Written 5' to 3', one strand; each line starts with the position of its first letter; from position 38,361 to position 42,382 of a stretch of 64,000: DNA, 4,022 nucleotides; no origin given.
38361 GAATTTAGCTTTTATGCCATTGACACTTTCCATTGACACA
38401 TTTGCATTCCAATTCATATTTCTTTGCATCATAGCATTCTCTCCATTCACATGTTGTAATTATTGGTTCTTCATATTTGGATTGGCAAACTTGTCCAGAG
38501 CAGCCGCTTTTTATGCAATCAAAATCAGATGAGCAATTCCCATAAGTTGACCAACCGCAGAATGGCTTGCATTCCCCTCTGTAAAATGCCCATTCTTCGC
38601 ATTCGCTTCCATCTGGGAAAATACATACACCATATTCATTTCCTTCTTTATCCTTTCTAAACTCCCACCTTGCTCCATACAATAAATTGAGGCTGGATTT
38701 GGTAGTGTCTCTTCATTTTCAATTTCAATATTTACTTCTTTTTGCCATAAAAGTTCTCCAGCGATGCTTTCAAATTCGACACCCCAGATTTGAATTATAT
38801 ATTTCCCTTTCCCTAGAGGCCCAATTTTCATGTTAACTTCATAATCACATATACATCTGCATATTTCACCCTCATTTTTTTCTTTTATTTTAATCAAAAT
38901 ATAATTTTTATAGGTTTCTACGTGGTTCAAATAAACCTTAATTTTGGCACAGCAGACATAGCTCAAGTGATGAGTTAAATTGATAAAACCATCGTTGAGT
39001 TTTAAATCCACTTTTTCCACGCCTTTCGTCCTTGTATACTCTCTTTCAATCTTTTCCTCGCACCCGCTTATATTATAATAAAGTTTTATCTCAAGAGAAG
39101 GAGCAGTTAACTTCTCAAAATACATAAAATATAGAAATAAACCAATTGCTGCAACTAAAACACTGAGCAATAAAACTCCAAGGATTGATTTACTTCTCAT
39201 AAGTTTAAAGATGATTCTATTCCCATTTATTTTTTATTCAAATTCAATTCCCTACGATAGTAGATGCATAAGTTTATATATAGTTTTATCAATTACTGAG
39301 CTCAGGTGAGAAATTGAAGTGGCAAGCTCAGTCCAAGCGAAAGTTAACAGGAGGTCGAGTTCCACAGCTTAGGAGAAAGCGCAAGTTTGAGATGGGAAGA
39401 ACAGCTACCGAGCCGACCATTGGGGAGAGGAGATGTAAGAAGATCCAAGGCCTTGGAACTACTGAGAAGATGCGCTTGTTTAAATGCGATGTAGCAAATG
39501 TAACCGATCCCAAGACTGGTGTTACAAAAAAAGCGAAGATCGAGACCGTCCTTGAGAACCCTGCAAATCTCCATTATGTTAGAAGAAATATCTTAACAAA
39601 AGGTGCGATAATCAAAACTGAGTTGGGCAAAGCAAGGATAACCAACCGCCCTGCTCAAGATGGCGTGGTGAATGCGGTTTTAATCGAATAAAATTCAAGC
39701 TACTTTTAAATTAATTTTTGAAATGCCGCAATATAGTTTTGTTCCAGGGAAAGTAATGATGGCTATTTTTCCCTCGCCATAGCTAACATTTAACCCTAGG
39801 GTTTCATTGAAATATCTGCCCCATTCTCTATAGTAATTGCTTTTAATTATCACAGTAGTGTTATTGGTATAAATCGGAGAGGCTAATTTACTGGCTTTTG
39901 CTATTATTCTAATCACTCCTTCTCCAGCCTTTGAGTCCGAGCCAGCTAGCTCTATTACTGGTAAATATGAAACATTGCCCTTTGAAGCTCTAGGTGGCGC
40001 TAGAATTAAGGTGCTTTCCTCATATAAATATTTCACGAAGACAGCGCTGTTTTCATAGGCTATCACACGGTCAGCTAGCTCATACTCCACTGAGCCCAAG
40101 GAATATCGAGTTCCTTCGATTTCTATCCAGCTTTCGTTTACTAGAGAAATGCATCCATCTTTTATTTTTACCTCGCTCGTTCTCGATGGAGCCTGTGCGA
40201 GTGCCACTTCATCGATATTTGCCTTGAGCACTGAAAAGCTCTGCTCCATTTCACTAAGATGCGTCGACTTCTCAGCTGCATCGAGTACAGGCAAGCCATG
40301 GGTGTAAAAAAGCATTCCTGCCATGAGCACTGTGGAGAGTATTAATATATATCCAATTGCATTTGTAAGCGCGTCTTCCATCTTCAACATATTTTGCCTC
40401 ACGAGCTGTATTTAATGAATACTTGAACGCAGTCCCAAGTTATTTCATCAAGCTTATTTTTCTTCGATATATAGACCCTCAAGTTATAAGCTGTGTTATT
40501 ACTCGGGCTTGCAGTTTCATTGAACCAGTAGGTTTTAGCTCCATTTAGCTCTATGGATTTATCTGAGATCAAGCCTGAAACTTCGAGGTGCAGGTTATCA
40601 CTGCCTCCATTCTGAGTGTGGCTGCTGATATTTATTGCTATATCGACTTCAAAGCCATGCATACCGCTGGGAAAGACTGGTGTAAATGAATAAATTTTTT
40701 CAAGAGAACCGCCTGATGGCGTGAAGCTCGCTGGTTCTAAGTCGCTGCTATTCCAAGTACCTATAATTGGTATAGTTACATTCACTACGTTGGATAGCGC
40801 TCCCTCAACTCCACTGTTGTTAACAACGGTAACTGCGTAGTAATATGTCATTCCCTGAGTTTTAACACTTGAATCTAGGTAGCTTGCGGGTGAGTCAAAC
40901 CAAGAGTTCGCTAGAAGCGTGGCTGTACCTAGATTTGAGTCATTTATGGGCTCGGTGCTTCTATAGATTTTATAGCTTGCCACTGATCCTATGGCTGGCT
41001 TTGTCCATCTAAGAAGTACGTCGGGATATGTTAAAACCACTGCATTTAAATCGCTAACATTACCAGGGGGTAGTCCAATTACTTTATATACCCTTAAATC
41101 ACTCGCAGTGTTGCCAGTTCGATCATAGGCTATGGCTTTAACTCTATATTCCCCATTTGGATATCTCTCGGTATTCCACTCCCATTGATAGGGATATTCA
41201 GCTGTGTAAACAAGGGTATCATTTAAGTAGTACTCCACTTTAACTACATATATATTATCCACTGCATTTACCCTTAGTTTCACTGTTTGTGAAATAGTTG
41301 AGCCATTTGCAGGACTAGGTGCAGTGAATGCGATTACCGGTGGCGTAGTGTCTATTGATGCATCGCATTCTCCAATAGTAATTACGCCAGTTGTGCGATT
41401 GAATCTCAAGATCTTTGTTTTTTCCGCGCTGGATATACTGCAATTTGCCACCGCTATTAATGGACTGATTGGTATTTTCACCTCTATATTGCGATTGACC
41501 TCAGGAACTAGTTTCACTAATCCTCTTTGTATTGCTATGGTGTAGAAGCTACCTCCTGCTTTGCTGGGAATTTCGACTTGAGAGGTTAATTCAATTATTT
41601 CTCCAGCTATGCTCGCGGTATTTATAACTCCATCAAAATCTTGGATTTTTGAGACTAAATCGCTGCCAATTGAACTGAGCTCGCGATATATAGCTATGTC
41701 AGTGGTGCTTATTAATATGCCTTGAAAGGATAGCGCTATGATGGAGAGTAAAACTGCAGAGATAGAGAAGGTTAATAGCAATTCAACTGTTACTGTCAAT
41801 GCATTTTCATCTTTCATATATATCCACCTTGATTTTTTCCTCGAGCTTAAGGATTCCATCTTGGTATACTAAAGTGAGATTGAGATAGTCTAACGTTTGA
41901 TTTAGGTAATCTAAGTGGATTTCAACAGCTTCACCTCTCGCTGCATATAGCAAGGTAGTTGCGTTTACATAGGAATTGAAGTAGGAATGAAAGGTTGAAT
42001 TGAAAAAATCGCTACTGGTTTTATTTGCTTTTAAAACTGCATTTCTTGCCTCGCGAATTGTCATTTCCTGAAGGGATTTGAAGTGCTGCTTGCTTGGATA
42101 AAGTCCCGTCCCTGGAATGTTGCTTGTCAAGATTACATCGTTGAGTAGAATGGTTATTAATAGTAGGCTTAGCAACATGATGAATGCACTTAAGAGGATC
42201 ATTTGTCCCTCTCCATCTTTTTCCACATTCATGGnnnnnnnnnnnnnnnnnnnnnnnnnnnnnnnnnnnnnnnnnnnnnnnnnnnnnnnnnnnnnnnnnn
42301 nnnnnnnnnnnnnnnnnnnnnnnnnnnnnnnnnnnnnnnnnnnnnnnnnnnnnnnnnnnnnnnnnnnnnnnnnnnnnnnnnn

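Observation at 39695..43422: Five-gene operon of class-III-signal (type IV pilin-like) proteins including a 486-aa FN3 adhesin, with no assembly ATPase nearby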

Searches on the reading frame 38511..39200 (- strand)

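Call 66: search_protein_families(library=pfam, proteins=[window:38511-39200:-], max_evalue=0.01)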
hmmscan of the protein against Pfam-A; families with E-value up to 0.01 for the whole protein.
window:38511-39200:- (229 aa): 1 family
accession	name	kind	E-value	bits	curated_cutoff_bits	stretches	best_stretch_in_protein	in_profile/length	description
PF03891.20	DUF333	-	0.00024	21.8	25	1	166-182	2-18/47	Domain of unknown function (DUF333)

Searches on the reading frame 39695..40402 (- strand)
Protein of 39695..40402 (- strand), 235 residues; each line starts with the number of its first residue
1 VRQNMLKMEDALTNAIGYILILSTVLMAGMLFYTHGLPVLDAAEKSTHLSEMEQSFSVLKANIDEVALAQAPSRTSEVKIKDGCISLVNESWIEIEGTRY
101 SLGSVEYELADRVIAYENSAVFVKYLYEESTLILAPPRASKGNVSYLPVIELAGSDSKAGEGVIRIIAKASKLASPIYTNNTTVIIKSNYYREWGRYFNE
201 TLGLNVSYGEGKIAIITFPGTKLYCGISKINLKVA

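Call 3: search_protein_families(library=pfam, proteins=[window:39695-40402:-], max_evalue=1)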
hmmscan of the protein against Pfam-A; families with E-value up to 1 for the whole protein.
window:39695-40402:- (235 aa): 1 family
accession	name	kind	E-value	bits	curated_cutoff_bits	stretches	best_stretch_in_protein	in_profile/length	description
PF23960.2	DUF7289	-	2.3e-20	73.6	27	1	13-203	4-203/238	Family of unknown function (DUF7289)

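Call 4: search_protein_families(library=ncbifam, proteins=[window:39695-40402:-], max_evalue=1)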
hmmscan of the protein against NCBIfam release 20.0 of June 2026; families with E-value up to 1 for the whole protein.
window:39695-40402:- (235 aa): 0 families

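Call 39: search_solved_structures(query=window:39695-40402:-, max_evalue=10)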
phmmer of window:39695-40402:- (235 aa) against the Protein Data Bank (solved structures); distinct sequences matched with E-value up to 10: 0.

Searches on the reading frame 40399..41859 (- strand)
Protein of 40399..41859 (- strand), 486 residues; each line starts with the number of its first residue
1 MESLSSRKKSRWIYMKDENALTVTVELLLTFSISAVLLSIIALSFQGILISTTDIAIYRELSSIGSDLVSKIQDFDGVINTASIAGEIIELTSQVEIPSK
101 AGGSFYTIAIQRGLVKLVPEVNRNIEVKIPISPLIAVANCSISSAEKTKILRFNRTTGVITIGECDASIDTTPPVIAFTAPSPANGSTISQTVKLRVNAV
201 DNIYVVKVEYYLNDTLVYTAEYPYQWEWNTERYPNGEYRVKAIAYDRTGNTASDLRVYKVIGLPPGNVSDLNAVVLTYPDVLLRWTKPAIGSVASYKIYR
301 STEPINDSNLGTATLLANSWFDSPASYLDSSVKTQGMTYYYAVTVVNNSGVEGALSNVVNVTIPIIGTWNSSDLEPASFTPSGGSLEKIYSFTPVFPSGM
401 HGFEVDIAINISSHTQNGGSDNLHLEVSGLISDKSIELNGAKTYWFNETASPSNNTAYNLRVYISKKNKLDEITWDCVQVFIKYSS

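Call 3: search_protein_families(library=pfam, proteins=[window:40399-41859:-], max_evalue=1)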
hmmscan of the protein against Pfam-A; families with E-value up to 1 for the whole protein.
window:40399-41859:- (486 aa): 6 families
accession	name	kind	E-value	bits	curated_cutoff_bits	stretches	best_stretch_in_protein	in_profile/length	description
PF17957.7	Big_7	-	7.2e-16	59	24.1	1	174-242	1-70/70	Bacterial Ig domain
PF23928.1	DUF7266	-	3e-05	24.2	27.6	1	17-150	2-131/145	Family of unknown function (DUF7266)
PF13750.12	Big_3_3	-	0.015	15.5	27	0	166-203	38-76/157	Bacterial Ig-like domain (group 3)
PF08720.15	Hema_stalk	-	0.067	13.4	26.9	1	48-170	54-173/175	Influenza C hemagglutinin stalk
PF19077.6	Big_13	-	0.08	13.9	27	1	188-253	24-92/102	Bacterial Ig-like domain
PF16355.11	DUF4982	-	0.21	12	23.9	1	207-251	14-59/61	Domain of unknown function (DUF4982)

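Call 4: search_protein_families(library=ncbifam, proteins=[window:40399-41859:-], max_evalue=1)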
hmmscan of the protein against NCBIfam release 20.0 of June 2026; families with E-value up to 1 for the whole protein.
window:40399-41859:- (486 aa): 0 families

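Call 35: find_homologous_proteins(query=window:40399-41859:-, max_evalue=0.001)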
Query window:40399-41859:- (486 aa): 16 proteins with E <= 0.001 among 8000 candidates.
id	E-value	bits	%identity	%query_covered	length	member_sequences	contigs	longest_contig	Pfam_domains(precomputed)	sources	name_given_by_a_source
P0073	0.0e+0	1033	100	97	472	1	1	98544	PF17957.8,PF23928.2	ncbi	ncbi:MAG: Ig-like domain-containing protein [Methanocellales archaeon]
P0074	6.6e-249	844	79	97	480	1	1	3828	PF17957.8,PF23928.2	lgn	-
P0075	2.2e-242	823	78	97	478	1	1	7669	PF17957.8,PF23928.2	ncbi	-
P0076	3.6e-233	793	83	89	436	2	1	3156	PF17957.8,PF23928.2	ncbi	ncbi:MAG: Ig-like domain-containing protein, partial [Halobacteria archaeon]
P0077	6.2e-231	785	75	97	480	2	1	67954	PF17957.8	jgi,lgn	jgi:hypothetical protein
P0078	5.7e-188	643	62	97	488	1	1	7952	PF17957.8,PF23928.2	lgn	-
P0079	9.0e-162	557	58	97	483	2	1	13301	PF17957.8,PF23928.2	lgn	-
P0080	4.4e-151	522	54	95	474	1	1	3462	PF17957.8,PF23928.2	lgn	-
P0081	2.5e-27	114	43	17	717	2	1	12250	PF17957.8,PF13750.13,PF06832.19,PF00082.28,PF19077.7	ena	-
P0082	6.4e-17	80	31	44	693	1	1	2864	PF17957.8,PF00041.28,PF19077.7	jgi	jgi:chitodextrinase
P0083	3.2e-11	61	37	17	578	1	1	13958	PF17957.8,PF13750.13,PF24893.1,PF19077.7,PF22184.3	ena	-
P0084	3.4e-8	51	38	17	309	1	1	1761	PF17957.8,PF19077.7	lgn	-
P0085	9.4e-8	49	36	21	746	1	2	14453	PF25523.2,PF00404.25,PF17957.8,PF25788.3,PF18370.8,PF00041.28,PF19077.7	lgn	-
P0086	7.3e-6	43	42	16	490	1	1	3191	PF07679.23,PF13895.13,PF13927.13,PF17957.8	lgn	-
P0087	6.1e-4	37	34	16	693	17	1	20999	PF25788.3,PF25833.1,PF00041.28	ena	-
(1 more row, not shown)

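Call 45: predict_structure(alignment_id=A2)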
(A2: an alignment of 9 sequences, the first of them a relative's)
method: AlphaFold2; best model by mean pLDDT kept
length: 472 residues; sequences in the alignment: 9
mean_pLDDT: 70.7   pTM: 0.50
mean pLDDT of the five models: 70.7, 65.3, 65.2, 64.2, 63.0
residues with pLDDT >= 90: 151; 70-90: 139; 50-70: 29; < 50: 153
segments of 3 or more residues with pLDDT < 50: 1-153
pLDDT, mean of each block of 10 residues (from residue 1): 31 37 38 39 36 35 38 33 36 42 38 34 42 44 45 58 72 82 73 85 83 80 90 78 85 94 90 87 96 91 90 93 94 89 93 91 76 88 89 92 79 93 90 93 93 69 94 87
secondary structure, 60 per line:
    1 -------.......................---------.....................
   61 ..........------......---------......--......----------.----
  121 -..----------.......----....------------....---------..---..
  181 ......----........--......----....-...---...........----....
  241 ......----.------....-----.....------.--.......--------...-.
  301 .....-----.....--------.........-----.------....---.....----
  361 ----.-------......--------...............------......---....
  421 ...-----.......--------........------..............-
elements in order: H8-30 H40-70 E77-82 E92-97 E100-105 E134-140 E145-148 E161-164 E179-186 E191-198 E201-206 E211-214 E222-232 E237-246 E258-261 E267-271 E281-287 E300-305 E311-315 E324-332 E345-348 E352-356 E373-378 E387-401 E408-413 E417-423 E429-435 E444-451 E458-471

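Call 47: fold_search(model_id=the predicted structure, library=pdb)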
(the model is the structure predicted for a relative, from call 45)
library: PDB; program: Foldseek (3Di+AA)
matches with E <= 10: 1836; with E <= 0.001: 371
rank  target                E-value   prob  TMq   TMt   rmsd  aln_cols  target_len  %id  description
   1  8k53_A                2.7e-09  1.00  0.18  0.12  23.2       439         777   14  Structure of the Dimeric Human CNTN2 Ig 1-6-FNIII 1-2 Domain in an Asymmetric State (released 2023-12-06)
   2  6iaa_A                2.4e-08  1.00  0.17  0.10  35.3       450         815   14  hRobo2 ectodomain (released 2019-03-13)
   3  5i99                  3.9e-08  1.00  0.18  0.21  23.5       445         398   13  Crystal structure of mouse CNTN3 Ig5-Fn2 domains (released 2016-08-31)
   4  8q6t_I                4.1e-08  1.00  0.19  0.10  20.9       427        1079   13  Helical reconstruction of the relaxed thick filament from FIB milled left ventricular mouse myofibrils (released 2023-11-01)
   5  6e57_D                4.6e-08  1.00  0.15  0.18  19.8       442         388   10  Bacteroides ovatus mixed-linkage glucan utilization locus (MLGUL) SGBP-B in complex with mixed-linkage heptasaccharide (released 2019-05-29)
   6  7mrs_A                5.3e-08  1.00  0.20  0.30  12.7       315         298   16  Zebrafish CNTN4 APPb complex (released 2022-01-05)
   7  5e4s                  5.6e-08  1.00  0.21  0.30  12.1       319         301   14  Crystal structure of mouse CNTN4 FN1-FN3 domains (released 2016-08-31)
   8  4yfd_A                8.3e-08  1.00  0.21  0.21  20.8       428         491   12  Crystal structure PTP delta Ig1-Fn2 in complex with IL-1RAcP (released 2015-05-06)
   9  6tpw                  1.4e-07  1.00  0.19  0.23  19.2       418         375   12  Crystal structures of FNIII domain one through four of the human leucocyte common antigen-related protein ( LAR) (released 2020-05-13)
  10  4yfg_A                1.6e-07  1.00  0.19  0.18  17.8       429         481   13  Crystal structure of PTP delta meA3/meB minus variant Ig1-Fn1 (released 2015-05-06)
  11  4pbx                  1.6e-07  1.00  0.19  0.16  26.8       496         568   10  Crystal structure of the six N-terminal domains of human receptor protein tyrosine phosphatase sigma (released 2014-11-12)
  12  6e57_A                1.6e-07  1.00  0.16  0.19  20.6       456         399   10  Bacteroides ovatus mixed-linkage glucan utilization locus (MLGUL) SGBP-B in complex with mixed-linkage heptasaccharide (released 2019-05-29)
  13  3pvm_B                2.4e-07  1.00  0.17  0.08  27.0       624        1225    8  Structure of Complement C5 in Complex with CVF (released 2011-01-19)
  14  3pdd                  2.6e-07  1.00  0.17  0.40  10.7       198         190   16  Structures of Clostridium thermocellum CbhA fibronectin(III)-like modules (released 2011-11-23)
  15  6e57_C                3.0e-07  1.00  0.15  0.18  19.8       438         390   10  Bacteroides ovatus mixed-linkage glucan utilization locus (MLGUL) SGBP-B in complex with mixed-linkage heptasaccharide (released 2019-05-29)
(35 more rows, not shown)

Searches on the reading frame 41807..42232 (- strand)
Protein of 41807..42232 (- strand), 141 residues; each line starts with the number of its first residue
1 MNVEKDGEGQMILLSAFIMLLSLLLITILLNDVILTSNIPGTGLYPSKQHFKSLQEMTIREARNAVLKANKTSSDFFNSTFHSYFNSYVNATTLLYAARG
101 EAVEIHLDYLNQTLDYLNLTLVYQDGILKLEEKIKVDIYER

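Call 3: search_protein_families(library=pfam, proteins=[window:41807-42232:-], max_evalue=1)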
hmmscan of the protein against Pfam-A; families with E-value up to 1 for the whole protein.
window:41807-42232:- (141 aa): 3 families
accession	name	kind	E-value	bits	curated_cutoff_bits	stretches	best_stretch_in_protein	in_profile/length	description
PF23922.1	DUF7261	-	0.00024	21.8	27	1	7-107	3-105/169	Family of unknown function (DUF7261)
PF10987.13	DUF2806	-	0.058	13.6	24.5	1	35-132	66-160/221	Protein of unknown function (DUF2806)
PF01263.26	Aldose_epim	-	0.17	11.7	27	1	50-89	123-165/299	Aldose 1-epimerase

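Call 4: search_protein_families(library=ncbifam, proteins=[window:41807-42232:-], max_evalue=1)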
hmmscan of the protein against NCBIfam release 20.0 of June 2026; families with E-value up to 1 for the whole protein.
window:41807-42232:- (141 aa): 0 families
